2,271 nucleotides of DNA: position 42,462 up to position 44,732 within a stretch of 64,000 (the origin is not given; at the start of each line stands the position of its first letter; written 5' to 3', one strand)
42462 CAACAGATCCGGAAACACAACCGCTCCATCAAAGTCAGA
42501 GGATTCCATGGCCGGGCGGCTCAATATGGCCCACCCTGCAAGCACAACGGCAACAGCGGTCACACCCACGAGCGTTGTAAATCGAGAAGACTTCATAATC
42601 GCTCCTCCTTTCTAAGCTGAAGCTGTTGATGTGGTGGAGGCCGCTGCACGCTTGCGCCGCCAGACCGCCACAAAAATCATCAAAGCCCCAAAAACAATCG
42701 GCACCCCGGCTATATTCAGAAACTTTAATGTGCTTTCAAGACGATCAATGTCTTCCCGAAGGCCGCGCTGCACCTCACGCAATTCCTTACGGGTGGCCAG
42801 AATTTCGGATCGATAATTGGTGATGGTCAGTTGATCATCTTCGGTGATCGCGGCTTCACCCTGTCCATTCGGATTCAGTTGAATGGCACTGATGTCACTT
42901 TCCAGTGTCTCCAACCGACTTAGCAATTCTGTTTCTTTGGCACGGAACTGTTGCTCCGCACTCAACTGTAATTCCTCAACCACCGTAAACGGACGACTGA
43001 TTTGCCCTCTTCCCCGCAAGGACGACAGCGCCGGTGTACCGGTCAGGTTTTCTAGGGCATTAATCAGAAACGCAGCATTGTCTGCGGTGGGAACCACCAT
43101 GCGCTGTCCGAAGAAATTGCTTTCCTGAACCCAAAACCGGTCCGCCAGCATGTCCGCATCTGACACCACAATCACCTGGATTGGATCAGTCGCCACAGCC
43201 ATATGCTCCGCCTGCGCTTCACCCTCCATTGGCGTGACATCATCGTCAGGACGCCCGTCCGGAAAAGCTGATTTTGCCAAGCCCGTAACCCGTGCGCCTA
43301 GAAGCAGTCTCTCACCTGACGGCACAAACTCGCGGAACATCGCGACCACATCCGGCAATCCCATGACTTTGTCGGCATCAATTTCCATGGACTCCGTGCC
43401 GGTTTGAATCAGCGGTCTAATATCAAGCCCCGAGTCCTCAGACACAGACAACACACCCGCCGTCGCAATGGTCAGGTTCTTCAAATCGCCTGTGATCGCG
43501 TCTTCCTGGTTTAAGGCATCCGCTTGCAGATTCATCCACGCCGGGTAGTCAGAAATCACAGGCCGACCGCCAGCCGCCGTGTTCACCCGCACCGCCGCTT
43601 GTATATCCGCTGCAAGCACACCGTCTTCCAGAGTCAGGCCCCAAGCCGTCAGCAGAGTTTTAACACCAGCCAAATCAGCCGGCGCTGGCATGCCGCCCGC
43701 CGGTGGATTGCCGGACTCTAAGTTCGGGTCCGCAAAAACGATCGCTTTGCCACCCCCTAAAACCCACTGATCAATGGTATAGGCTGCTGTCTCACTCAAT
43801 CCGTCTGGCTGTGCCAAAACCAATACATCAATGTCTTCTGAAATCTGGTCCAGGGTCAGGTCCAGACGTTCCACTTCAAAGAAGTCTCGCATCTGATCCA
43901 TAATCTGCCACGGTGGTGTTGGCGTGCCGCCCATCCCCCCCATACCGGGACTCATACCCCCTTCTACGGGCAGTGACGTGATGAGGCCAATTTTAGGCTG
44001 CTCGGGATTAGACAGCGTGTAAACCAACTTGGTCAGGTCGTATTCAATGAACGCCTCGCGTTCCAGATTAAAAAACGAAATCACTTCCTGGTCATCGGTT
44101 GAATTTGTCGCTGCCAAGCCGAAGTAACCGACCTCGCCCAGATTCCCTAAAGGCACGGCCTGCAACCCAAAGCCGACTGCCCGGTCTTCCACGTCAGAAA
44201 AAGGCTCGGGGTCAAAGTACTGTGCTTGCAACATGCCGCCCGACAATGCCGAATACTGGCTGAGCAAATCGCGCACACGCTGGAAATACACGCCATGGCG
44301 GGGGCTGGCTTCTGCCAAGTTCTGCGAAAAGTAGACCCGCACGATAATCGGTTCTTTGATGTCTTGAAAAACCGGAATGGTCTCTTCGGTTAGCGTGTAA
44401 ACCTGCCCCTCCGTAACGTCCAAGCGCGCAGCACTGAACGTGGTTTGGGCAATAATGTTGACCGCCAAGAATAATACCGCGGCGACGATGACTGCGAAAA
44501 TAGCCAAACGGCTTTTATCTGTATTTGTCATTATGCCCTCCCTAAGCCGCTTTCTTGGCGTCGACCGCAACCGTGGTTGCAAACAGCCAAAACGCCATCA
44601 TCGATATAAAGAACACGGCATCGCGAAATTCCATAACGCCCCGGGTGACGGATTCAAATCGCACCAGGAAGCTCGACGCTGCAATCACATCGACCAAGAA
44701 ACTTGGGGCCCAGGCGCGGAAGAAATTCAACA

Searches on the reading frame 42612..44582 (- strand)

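Call 62: search_protein_families(library=pfam, proteins=[window:42612-44582:-], max_evalue=0.00001)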
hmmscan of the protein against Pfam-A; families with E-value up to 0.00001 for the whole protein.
window:42612-44582:- (656 aa): 2 families
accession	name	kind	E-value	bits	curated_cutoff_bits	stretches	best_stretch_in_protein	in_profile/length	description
PF09822.16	ABC_transp_aux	-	7.2e-57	193.3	34.7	1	195-509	1-288/288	ABC-type uncharacterized transport system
PF23357.1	DUF7088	-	1.8e-18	67.1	27.8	1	59-157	2-103/105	Domain of unknown function (DUF7088)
